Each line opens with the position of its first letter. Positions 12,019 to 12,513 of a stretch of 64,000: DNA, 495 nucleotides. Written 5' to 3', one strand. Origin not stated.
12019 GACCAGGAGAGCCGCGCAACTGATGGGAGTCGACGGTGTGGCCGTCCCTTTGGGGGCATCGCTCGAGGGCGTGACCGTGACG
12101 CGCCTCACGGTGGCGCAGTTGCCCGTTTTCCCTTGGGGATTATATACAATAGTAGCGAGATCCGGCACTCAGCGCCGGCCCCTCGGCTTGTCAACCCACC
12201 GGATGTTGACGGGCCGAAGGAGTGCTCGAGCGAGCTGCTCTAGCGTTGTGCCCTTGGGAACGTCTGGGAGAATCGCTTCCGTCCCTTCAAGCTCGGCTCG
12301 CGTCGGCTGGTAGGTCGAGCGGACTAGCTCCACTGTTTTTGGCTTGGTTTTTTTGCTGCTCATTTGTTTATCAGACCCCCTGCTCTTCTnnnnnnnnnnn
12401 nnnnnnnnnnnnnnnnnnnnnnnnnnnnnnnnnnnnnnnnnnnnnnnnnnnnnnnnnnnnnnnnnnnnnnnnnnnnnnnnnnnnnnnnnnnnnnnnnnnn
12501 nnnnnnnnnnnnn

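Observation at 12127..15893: Complete IS1595-family transposon carrying a restriction-modification gene, inserted into a gene that can be rebuilt exactly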

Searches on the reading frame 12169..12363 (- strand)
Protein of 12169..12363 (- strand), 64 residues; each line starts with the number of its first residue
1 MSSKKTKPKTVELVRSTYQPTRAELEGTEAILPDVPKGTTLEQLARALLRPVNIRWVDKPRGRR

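Call 6: search_protein_families(library=pfam, proteins=[window:12169-12363:-], max_evalue=0.01)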
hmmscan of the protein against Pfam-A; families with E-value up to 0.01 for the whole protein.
window:12169-12363:- (64 aa): 1 family
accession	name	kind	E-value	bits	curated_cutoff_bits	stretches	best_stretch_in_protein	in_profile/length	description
PF10691.14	DUF2497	-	0.0049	17.7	27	1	32-59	30-56/75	Protein of unknown function (DUF2497)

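Call 7: search_protein_families(library=ncbifam, proteins=[window:12169-12363:-], max_evalue=0.01)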
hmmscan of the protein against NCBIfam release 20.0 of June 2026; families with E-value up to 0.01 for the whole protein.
window:12169-12363:- (64 aa): 1 family
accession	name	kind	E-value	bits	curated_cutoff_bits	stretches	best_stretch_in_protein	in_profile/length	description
NF052660.1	PopZ_fam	subfamily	0.0044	18.3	125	1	16-59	104-148/167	PopZ family protein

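Call 9: search_protein_families(library=padloc, proteins=[window:12169-12363:-], max_evalue=0.01)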
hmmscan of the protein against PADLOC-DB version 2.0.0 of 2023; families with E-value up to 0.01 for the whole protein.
window:12169-12363:- (64 aa): 0 families
